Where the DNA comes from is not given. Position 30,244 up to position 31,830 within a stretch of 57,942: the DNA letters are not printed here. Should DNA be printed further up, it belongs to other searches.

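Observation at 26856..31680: Rhodanese - ThrB - MoaD-like carrier - MoeZ - ThrC-like cluster: candidate protein-thiocarboxylate route from O-phosphohomoserine to homocysteine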

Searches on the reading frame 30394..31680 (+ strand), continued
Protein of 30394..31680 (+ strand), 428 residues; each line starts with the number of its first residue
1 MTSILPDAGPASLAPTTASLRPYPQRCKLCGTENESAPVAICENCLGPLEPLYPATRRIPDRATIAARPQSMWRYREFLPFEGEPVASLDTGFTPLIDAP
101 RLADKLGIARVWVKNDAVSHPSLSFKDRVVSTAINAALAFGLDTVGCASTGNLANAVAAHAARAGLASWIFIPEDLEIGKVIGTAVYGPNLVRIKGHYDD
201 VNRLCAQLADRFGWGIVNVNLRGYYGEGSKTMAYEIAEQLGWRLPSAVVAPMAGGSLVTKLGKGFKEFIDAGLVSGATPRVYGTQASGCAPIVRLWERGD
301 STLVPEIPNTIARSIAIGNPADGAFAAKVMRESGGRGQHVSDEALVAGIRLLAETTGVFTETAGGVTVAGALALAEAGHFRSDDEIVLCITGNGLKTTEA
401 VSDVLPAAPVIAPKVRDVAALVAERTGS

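Call 74: search_solved_structures(query=window:30394-31680:+, max_evalue=1e-40, show_alignments=4)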
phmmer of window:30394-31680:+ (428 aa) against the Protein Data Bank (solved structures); distinct sequences matched with E-value up to 1e-40: 4.
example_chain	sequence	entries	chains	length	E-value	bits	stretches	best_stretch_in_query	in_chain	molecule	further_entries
2zsj_A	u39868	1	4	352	8.2e-57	196.2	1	74-414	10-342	Threonine synthase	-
6cgq_A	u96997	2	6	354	2.7e-55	191.3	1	73-417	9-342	Threonine synthase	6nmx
1uim_A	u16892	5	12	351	2.3e-52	181.6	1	68-420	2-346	Threonine Synthase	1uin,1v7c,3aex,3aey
2d1f_A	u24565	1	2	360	5.4e-49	170.5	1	59-413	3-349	Threonine synthase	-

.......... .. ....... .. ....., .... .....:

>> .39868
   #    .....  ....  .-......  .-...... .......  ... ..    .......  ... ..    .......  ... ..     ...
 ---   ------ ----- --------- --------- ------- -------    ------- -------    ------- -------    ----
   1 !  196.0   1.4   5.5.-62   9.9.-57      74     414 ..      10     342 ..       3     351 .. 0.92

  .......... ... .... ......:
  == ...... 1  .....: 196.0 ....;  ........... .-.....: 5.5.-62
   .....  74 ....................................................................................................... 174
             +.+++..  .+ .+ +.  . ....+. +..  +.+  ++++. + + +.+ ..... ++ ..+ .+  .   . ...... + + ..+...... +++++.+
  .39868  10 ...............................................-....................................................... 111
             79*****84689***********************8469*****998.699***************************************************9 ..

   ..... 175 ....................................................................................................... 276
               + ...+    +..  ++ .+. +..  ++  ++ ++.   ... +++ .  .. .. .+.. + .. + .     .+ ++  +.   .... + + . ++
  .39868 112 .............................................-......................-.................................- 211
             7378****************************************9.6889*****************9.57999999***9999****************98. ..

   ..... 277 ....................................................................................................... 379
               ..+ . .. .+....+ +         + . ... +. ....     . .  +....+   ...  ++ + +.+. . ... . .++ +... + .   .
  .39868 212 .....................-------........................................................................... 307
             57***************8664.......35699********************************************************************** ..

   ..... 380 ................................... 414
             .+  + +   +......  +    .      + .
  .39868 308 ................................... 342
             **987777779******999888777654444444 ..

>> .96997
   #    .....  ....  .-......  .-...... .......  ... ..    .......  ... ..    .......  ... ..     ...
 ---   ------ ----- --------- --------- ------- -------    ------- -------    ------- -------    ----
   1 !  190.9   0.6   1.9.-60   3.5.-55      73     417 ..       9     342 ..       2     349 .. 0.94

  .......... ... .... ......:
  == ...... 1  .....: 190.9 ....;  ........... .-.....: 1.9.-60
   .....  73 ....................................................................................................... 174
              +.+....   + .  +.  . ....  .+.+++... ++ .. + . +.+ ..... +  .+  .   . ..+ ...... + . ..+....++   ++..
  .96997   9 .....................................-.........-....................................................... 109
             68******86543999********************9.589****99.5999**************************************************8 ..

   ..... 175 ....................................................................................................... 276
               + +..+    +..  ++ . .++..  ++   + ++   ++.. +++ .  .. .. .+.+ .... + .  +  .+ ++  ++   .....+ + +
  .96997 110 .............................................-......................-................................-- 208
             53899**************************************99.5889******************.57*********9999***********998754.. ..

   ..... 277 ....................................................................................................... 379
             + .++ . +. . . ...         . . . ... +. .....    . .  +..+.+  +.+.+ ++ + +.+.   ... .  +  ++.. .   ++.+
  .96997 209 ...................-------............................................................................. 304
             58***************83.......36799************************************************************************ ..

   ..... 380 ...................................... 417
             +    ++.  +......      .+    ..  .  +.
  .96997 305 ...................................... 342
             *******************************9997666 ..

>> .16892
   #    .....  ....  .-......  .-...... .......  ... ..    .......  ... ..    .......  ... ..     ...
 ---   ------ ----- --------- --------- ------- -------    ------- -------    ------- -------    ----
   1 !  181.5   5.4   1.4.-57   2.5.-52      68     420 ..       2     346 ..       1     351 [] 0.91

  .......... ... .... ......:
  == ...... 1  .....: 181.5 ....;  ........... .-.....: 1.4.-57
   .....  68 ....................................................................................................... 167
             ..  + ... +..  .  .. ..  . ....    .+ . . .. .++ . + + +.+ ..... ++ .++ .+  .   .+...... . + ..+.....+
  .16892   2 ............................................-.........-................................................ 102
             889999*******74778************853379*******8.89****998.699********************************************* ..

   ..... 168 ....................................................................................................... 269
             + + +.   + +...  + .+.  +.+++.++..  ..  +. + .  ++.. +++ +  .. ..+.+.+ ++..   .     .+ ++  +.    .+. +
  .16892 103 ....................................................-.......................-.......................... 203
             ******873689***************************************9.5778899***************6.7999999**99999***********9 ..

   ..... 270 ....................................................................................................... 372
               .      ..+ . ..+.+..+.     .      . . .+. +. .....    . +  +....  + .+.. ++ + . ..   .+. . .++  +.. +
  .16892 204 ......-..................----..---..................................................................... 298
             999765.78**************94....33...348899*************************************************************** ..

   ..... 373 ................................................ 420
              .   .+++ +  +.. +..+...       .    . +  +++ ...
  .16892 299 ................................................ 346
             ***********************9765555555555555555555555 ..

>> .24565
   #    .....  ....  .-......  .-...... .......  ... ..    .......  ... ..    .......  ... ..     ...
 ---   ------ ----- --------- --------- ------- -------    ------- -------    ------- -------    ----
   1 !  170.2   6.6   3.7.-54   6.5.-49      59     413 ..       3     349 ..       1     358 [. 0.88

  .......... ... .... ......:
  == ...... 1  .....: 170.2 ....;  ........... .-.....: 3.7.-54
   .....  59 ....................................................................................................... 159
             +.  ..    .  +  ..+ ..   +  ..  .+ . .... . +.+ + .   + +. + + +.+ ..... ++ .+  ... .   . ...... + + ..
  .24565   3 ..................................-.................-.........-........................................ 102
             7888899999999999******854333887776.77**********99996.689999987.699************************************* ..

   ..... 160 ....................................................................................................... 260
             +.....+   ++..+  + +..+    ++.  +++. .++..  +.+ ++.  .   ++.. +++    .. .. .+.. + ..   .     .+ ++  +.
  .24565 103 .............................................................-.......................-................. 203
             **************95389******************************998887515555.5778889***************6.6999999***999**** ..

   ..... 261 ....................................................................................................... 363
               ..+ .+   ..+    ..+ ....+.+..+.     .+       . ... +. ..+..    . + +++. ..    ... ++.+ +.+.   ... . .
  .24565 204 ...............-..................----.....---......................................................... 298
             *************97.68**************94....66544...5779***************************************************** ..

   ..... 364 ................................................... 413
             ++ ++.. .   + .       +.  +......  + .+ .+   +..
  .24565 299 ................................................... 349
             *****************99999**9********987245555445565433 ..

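Call 104: predict_structure(alignment_id=A2)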
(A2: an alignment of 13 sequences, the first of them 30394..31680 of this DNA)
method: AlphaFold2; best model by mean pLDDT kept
length: 428 residues; sequences in the alignment: 13
mean_pLDDT: 89.4   pTM: 0.89
mean pLDDT of the five models: 89.4, 89.3, 88.4, 88.1, 86.7
residues with pLDDT >= 90: 291; 70-90: 112; 50-70: 7; < 50: 18
segments of 3 or more residues with pLDDT < 50: 1-17
pLDDT, mean of each block of 10 residues (from residue 1): 33 48 92 90 89 89 93 91 78 93 97 92 89 93 92 91 93 88 91 89 91 92 93 97 97 94 96 94 97 96 91 85 94 97 97 93 95 98 97 74 87 95 80
secondary structure, 60 per line:
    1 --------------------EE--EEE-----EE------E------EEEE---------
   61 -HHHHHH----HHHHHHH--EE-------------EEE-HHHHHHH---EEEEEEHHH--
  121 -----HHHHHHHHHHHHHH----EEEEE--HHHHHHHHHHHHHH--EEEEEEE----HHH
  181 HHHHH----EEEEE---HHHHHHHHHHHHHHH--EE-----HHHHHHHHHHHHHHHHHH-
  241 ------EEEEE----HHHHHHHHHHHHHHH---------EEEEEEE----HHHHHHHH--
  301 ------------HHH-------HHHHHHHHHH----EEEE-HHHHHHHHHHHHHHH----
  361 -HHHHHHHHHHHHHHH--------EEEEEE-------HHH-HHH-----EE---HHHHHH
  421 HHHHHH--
elements in order: E25-27 E48-51 H62-67 H72-78 E96-98 H100-106 E110-115 H126-139 E144-148 H151-164 E167-173 H178-185 E190-194 H198-212 H222-239 E247-251 H256-270 E280-286 H291-298 H323-332 E337-340 H342-356 H362-376 E385-390 H415-426

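Call 106: fold_search(model_id=the predicted structure, library=pdb)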
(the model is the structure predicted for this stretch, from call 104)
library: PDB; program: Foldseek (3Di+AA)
matches with E <= 10: 1431; with E <= 0.001: 519
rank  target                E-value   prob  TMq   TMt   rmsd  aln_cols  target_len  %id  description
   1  2zsj_A                3.4e-29  1.00  0.69  0.84  13.1       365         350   35  Crystal structure of threonine synthase from Aquifex aeolicus VF5 (released 2008-10-21)
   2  6nmx_D                3.8e-29  1.00  0.69  0.85  11.3       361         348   35  Threonine synthase from Bacillus subtilis ATCC 6633 with PLP and APPA (released 2019-03-13)
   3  6nmx_B                1.9e-28  1.00  0.70  0.85  11.2       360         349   34  Threonine synthase from Bacillus subtilis ATCC 6633 with PLP and APPA (released 2019-03-13)
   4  6nmx_A                2.0e-28  1.00  0.70  0.84  12.6       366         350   35  Threonine synthase from Bacillus subtilis ATCC 6633 with PLP and APPA (released 2019-03-13)
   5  3aey_B                2.0e-28  1.00  0.69  0.84  11.9       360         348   36  Apo form of threonine synthase from Thermus thermophilus HB8 (released 2010-11-17)
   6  2zsj_D                2.8e-28  1.00  0.69  0.84  12.3       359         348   36  Crystal structure of threonine synthase from Aquifex aeolicus VF5 (released 2008-10-21)
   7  6cgq_A                3.5e-28  1.00  0.68  0.86  12.6       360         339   34  Threonine synthase from Bacillus subtilis ATCC 6633 with PLP and PLP-Ala (released 2019-02-27)
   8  6cgq_B                7.2e-28  1.00  0.69  0.85   6.4       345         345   35  Threonine synthase from Bacillus subtilis ATCC 6633 with PLP and PLP-Ala (released 2019-02-27)
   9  2d1f_A                1.2e-27  1.00  0.70  0.85  11.2       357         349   33  Structure of Mycobacterium tuberculosis threonine synthase (released 2006-09-05)
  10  1uim_A                1.3e-27  1.00  0.69  0.83  12.0       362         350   36  Crystal Structure of Threonine Synthase from Thermus Thermophilus HB8, Orthorhombic Crystal Form (released 2003-11-18)
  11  1uin_B                3.9e-27  1.00  0.69  0.84  12.0       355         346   35  Crystal Structure of Threonine Synthase from Thermus Thermophilus HB8, Trigonal Crystal Form (released 2003-11-18)
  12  1v7c_A                4.1e-27  1.00  0.69  0.84  11.7       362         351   35  Crystal structure of threonine synthase from thermus thermophilus hb8 in complex with a substrate analogue (released 2003-12-30)
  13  1uin_A                1.2e-26  1.00  0.68  0.83  12.4       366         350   36  Crystal Structure of Threonine Synthase from Thermus Thermophilus HB8, Trigonal Crystal Form (released 2003-11-18)
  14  2c2b_A                5.1e-24  1.00  0.81  0.78  13.3       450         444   23  Crystallographic structure of Arabidopsis thaliana Threonine synthase complexed with pyridoxal phosphate and S-adenosy (released 2005-11-28)
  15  2c2b_C                2.8e-23  1.00  0.80  0.77  13.3       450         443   23  Crystallographic structure of Arabidopsis thaliana Threonine synthase complexed with pyridoxal phosphate and S-adenosy (released 2005-11-28)
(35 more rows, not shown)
